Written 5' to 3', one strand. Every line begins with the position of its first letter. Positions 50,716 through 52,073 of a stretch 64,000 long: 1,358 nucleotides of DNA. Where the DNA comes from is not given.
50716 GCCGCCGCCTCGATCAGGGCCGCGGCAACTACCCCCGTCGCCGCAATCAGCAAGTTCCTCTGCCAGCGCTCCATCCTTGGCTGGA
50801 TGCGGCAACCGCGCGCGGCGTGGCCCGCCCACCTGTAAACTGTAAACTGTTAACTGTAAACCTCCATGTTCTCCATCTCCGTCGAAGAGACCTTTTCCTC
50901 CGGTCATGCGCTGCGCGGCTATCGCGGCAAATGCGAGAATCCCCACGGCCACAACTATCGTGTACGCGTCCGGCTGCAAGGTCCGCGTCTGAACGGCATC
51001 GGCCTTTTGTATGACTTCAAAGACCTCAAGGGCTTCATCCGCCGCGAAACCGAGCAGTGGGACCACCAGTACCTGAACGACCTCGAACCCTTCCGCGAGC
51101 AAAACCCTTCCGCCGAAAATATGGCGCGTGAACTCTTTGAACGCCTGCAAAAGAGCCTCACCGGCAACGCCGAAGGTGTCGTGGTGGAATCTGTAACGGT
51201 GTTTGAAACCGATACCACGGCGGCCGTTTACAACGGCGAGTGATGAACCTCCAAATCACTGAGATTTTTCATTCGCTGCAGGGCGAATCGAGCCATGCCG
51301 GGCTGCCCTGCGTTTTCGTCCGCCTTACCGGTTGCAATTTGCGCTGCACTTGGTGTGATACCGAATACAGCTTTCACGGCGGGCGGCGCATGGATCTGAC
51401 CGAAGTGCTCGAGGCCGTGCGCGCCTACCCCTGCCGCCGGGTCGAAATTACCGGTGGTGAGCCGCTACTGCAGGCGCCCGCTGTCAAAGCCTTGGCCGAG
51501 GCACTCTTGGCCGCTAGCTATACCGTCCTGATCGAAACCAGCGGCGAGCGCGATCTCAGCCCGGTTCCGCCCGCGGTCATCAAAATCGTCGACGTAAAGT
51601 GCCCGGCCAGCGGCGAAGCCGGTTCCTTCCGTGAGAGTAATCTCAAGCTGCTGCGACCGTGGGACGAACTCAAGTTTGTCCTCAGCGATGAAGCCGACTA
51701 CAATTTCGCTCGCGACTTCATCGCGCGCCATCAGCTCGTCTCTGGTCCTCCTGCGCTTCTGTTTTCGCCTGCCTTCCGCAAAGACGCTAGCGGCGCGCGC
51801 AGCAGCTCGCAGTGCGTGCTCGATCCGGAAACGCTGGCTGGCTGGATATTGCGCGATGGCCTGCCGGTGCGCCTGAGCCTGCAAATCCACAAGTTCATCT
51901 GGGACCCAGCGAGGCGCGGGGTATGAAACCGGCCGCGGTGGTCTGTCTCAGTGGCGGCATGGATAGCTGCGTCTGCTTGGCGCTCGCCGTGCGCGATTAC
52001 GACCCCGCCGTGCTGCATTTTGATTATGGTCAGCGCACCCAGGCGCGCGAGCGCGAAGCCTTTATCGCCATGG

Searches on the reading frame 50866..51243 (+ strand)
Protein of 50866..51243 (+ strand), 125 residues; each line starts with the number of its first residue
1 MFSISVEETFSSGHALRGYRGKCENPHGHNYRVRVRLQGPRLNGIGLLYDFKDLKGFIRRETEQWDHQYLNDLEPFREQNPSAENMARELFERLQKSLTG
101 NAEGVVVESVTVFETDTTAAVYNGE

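Call 14: find_encoding_contigs(protein=window:50866-51243:+, flank=3000, max_places=6)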
Protein window:50866-51243:+ (125 aa): 3 contigs read that carry it; 3 places shown.
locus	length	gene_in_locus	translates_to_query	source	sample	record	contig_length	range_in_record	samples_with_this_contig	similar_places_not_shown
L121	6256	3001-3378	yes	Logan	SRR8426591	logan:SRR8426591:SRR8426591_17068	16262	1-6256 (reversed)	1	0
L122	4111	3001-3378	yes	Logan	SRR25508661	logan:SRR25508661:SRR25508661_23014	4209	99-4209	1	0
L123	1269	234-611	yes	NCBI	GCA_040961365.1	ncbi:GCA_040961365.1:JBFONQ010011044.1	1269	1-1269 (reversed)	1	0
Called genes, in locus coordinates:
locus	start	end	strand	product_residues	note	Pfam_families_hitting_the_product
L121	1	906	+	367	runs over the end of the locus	PF25145:NfeD1b_N, PF24961:NfeD_membrane, PF01957:NfeD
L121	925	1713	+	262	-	PF01145:Band_7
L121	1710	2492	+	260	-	PF05036:SPOR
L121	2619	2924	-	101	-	-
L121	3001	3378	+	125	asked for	PF01242:PTPS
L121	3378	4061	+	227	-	PF13353:Fer4_12 (weak), PF04055:Radical_SAM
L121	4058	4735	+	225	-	PF06508:QueC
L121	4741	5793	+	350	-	PF13432:TPR_16 (faint), PF13620:CarboxypepD_reg, PF00515:TPR_1 (faint), PF13431:TPR_17 (faint), PF23914:TPR_CcmH_CycH (faint), PF13424:TPR_12 (faint), PF07719:TPR_2 (faint), PF13414:TPR_11 (weak), +4 more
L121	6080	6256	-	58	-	?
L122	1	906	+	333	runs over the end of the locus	?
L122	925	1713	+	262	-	PF01145:Band_7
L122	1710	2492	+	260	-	PF05036:SPOR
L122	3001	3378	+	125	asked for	PF01242:PTPS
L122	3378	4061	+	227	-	PF13353:Fer4_12 (weak), PF04055:Radical_SAM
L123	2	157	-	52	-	?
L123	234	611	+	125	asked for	PF01242:PTPS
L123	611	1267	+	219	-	?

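Call 15: search_protein_families(library=ncbifam, proteins=[window:50866-51240:+])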
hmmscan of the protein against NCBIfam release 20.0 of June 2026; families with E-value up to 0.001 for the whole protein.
window:50866-51240:+ (125 aa): 3 families
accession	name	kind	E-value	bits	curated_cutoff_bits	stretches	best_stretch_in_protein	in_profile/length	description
TIGR03367.1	queuosine_QueD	equivalog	2.4e-28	98.4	89.25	1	4-96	2-92/92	6-carboxytetrahydropterin synthase QueD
TIGR00039.1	6PTHBS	subfamily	3e-23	82.4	125.5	1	1-124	1-121/124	6-pyruvoyl tetrahydropterin synthase/6-carboxytetrahydropterin synthase family protein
TIGR03112.1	6_pyr_pter_rel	hypoth_equivalog_domain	4.8e-08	33.3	69.35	1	20-118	16-108/113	6-pyruvoyl tetrahydropterin synthase-related domain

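Call 48: find_homologous_proteins(query=window:50866-51240:+, max_evalue=1e-20)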
Query window:50866-51240:+ (125 aa): 7911 proteins with E <= 1e-20 among 8000 candidates; the best 120 are listed.
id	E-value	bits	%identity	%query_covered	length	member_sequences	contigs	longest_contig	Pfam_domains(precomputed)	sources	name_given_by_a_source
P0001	8.6e-79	280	100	100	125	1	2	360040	PF01242.25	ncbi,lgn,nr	ncbi:MAG: 6-carboxytetrahydropterin synthase QueD [Acidobacteria bacterium]|nr:MAG: 6-carboxytetrahy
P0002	2.0e-75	269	96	100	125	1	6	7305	PF01242.25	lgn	-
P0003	2.8e-74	265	94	100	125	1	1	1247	PF01242.25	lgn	-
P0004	3.4e-69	249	88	100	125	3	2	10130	PF01242.25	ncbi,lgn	ncbi:MAG: 6-carboxytetrahydropterin synthase QueD [Terriglobales bacterium]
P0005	1.2e-66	240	85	99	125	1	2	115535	PF01242.25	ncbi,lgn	ncbi:MAG: 6-carboxytetrahydropterin synthase QueD [Terriglobales bacterium]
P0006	4.6e-64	232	83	100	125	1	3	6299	PF01242.25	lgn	-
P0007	2.1e-63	230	84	98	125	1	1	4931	PF01242.25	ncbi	ncbi:MAG: 6-carboxytetrahydropterin synthase QueD [Terriglobales bacterium]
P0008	3.4e-63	229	84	98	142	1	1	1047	PF01242.25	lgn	-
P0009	1.2e-62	228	82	99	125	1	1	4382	PF01242.25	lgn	-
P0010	1.7e-62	227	82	100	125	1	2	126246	PF01242.25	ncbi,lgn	ncbi:MAG: 6-carboxytetrahydropterin synthase QueD [Terriglobales bacterium]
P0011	9.8e-62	225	81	99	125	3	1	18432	PF01242.25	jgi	jgi:6-pyruvoyltetrahydropterin/6-carboxytetrahydropterin synthase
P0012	2.5e-61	223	82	98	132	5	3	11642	PF01242.25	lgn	-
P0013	5.8e-60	219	80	99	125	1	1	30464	PF01242.25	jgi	jgi:6-pyruvoyltetrahydropterin/6-carboxytetrahydropterin synthase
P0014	1.8e-59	217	78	99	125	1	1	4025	PF01242.25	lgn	-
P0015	8.8e-59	215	77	99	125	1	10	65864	PF01242.25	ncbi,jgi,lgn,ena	ncbi:MAG TPA: 6-carboxytetrahydropterin synthase QueD [Terriglobales bacterium]|jgi:6-pyruvoyltetrah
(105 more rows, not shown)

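Call 49: find_encoding_contigs(protein=P0002, flank=10000, max_places=6)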
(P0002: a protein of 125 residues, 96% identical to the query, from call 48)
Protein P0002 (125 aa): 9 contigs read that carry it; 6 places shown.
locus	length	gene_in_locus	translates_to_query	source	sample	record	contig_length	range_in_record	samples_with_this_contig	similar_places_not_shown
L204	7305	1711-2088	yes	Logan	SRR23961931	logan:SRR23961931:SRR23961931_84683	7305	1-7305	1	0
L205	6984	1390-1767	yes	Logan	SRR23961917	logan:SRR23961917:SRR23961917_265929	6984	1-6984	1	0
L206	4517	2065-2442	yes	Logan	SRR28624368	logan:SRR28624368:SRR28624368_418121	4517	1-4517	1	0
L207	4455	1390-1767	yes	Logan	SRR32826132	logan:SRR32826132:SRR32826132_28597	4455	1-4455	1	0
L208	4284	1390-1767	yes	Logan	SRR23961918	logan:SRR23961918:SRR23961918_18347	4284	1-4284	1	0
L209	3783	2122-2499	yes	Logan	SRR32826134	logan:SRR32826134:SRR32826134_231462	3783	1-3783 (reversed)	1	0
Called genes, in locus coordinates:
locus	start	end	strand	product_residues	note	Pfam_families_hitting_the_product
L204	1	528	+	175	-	?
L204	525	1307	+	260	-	PF05036:SPOR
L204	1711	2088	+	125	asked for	PF01242:PTPS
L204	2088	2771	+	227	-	PF13353:Fer4_12 (weak), PF04055:Radical_SAM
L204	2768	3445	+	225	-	PF06508:QueC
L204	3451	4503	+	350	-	PF13620:CarboxypepD_reg, PF00515:TPR_1 (faint), PF13431:TPR_17 (faint), PF13432:TPR_16 (faint), PF13424:TPR_12 (faint), PF07719:TPR_2 (faint), PF13174:TPR_6 (faint), PF13181:TPR_8 (faint), +4 more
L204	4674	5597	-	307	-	PF04972:BON, PF13441:Gly-zipper_YMGG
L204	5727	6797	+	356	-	PF09752:ABHD18 (weak)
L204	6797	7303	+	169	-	?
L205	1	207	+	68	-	?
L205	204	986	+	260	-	PF05036:SPOR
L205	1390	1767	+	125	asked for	PF01242:PTPS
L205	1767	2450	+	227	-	PF13353:Fer4_12 (weak), PF04055:Radical_SAM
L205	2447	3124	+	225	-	PF06508:QueC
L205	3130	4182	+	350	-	PF13620:CarboxypepD_reg, PF00515:TPR_1 (faint), PF13431:TPR_17 (faint), PF13432:TPR_16 (faint), PF13424:TPR_12 (faint), PF07719:TPR_2 (faint), PF13174:TPR_6 (faint), PF13181:TPR_8 (faint), +4 more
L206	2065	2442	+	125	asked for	PF01242:PTPS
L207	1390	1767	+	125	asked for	PF01242:PTPS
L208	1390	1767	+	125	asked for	PF01242:PTPS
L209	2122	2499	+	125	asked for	PF01242:PTPS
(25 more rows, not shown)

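Call 50: find_encoding_contigs(protein=P0004, flank=10000, max_places=4)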
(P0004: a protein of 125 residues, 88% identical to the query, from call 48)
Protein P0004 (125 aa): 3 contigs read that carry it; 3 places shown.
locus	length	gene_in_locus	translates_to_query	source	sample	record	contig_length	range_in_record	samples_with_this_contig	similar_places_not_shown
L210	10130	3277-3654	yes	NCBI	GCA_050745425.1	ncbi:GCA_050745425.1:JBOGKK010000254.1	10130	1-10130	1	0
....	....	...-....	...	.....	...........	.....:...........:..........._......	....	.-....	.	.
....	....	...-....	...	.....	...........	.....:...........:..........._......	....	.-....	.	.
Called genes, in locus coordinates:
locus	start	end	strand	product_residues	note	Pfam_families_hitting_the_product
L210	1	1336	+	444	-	PF25145:NfeD1b_N, PF24961:NfeD_membrane, PF01957:NfeD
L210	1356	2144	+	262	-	PF01145:Band_7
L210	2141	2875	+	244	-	PF05036:SPOR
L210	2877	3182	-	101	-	-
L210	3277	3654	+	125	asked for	PF01242:PTPS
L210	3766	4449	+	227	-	PF13353:Fer4_12 (weak), PF04055:Radical_SAM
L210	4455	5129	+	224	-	PF06508:QueC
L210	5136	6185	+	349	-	PF13432:TPR_16 (faint), PF14559:TPR_19 (faint), PF13620:CarboxypepD_reg, PF00515:TPR_1 (faint), PF07719:TPR_2 (faint), PF13174:TPR_6 (faint), PF13181:TPR_8 (faint), PF13431:TPR_17 (weak), +3 more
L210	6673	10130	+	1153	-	PF05593:RHS_repeat (faint)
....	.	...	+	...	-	?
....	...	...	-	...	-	-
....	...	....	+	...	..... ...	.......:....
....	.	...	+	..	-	?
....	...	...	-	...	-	-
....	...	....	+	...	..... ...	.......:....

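Call 51: find_encoding_contigs(protein=P0005, flank=10000, max_places=4)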
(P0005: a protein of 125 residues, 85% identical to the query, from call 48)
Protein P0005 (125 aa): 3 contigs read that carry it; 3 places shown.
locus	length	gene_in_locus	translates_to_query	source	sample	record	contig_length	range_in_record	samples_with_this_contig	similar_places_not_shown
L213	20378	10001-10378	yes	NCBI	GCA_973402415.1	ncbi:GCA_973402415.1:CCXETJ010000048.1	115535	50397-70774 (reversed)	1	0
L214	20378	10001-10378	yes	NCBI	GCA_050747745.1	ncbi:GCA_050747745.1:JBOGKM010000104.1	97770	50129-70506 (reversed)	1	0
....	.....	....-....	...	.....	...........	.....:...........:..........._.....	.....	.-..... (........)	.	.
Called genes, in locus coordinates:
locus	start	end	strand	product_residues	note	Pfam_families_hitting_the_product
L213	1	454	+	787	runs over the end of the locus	PF12704:MacB_PCD, PF02687:FtsX, PF12704:MacB_PCD, PF02687:FtsX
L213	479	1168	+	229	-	PF04402:SIMPL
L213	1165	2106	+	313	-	PF00535:Glycos_transf_2, PF10111:Glyco_tranf_2_2 (faint), PF13641:Glyco_tranf_2_3, PF13632:Glyco_trans_2_3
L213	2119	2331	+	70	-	-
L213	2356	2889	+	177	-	PF10502:Peptidase_S26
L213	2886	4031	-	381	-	PF01053:Cys_Met_Meta_PP, PF00155:Aminotran_1_2 (weak), PF01041:DegT_DnrJ_EryC1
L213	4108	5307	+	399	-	-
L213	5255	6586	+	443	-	PF25145:NfeD1b_N, PF24961:NfeD_membrane, PF01957:NfeD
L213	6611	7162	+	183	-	PF01145:Band_7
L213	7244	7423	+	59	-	-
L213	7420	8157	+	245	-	PF05036:SPOR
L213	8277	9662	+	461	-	-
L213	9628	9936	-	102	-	-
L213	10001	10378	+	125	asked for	PF01242:PTPS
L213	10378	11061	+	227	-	PF04055:Radical_SAM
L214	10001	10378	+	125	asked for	PF01242:PTPS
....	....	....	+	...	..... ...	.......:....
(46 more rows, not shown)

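Call 52: find_encoding_contigs(protein=P0010, flank=10000, max_places=4)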
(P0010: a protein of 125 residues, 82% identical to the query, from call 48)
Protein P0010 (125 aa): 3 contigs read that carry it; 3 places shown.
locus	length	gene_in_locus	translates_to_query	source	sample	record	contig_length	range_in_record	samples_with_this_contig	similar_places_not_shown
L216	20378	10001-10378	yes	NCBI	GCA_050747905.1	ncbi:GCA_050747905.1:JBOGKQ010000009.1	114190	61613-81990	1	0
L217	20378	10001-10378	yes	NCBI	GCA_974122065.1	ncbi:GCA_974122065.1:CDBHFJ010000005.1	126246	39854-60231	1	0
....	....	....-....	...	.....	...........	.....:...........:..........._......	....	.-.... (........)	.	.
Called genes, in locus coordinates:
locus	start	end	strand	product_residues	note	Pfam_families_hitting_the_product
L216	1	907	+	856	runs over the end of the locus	PF12704:MacB_PCD, PF02687:FtsX, PF12704:MacB_PCD, PF02687:FtsX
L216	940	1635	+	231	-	PF04402:SIMPL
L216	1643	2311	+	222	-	PF04402:SIMPL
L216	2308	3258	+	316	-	PF00535:Glycos_transf_2, PF13641:Glyco_tranf_2_3, PF13632:Glyco_trans_2_3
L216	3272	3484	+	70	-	-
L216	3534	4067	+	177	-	PF10502:Peptidase_S26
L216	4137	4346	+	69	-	-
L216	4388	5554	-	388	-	PF01053:Cys_Met_Meta_PP, PF00155:Aminotran_1_2 (faint), PF01041:DegT_DnrJ_EryC1 (weak)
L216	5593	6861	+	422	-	-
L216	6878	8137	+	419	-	PF25145:NfeD1b_N, PF24961:NfeD_membrane, PF01957:NfeD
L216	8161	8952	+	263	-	PF01145:Band_7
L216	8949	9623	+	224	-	PF05036:SPOR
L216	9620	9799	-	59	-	-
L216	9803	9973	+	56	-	-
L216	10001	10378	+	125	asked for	PF01242:PTPS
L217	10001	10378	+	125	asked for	PF01242:PTPS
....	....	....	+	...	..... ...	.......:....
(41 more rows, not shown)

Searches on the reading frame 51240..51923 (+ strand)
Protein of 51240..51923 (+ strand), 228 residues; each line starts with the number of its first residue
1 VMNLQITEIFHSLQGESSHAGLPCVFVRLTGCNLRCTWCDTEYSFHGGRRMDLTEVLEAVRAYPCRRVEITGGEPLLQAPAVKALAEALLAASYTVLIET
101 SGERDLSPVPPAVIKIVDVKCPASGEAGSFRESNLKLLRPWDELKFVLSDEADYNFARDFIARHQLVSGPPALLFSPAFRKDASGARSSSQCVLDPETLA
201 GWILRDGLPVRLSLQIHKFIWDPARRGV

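Call 15: search_protein_families(library=ncbifam, proteins=[window:51240-51923:+])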
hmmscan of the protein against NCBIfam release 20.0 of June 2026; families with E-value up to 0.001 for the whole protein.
window:51240-51923:+ (228 aa): 19 families
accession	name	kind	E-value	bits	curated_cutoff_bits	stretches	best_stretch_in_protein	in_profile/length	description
TIGR04349.1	rSAM_QueE_gams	hypoth_equivalog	2.7e-71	239.6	300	1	4-223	1-206/210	7-carboxy-7-deazaguanine synthase QueE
TIGR03963.1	rSAM_QueE_Clost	equivalog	1.4e-42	145.8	260.1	1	5-228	2-219/219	putative 7-carboxy-7-deazaguanine synthase QueE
TIGR03365.1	Bsubt_queE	equivalog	8.4e-22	77.9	206.1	1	3-228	2-238/238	7-carboxy-7-deazaguanine synthase QueE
TIGR04322.1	rSAM_QueE_Ecoli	equivalog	6e-19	68.4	200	2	10-46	1-37/215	7-carboxy-7-deazaguanine synthase QueE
TIGR04508.1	queE_Cx14CxxC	equivalog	1.5e-15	57.6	240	1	5-152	2-163/208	7-carboxy-7-deazaguanine synthase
TIGR02495.1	NrdG2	equivalog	7.9e-09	35.1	131.15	1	21-103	15-100/193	anaerobic ribonucleoside-triphosphate reductase activating protein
TIGR02493.1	PFLA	equivalog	3.4e-07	29.9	231.75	1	26-106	19-108/235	pyruvate formate-lyase-activating protein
TIGR02666.1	moaA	equivalog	4.4e-06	25.9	284.05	1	32-83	20-78/336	GTP 3',8-cyclase MoaA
TIGR02494.1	PFLE_PFLC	subfamily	2e-05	24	174.35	0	68-107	127-166/293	glycyl-radical enzyme activating protein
NF001199.0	PRK00164.2-1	equivalog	3.8e-05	23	231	1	31-81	21-75/308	GTP 3',8-cyclase MoaA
TIGR02668.1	moaA_archaeal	equivalog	9.5e-05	21.5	325.25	1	31-82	19-74/303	GTP 3',8-cyclase MoaA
NF048010.1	SfplDhtActHpsHDes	equivalog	0.00012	21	430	0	17-41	15-40/298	(2S)-3-sulfopropanediol dehydratase activating enzyme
NF043069.1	T4HPD_activ_SAM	equivalog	0.00021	20.8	425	0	68-107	127-166/299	trans-4-hydroxy-L-proline dehydratase activase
TIGR03470.1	HpnH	equivalog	0.00029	20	225.05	1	29-96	35-103/318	adenosyl-hopene transferase HpnH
TIGR04167.1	rSAM_SeCys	equivalog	0.00044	19.6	300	1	31-97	17-85/303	arsenosugar biosynthesis radical SAM (seleno)protein ArsS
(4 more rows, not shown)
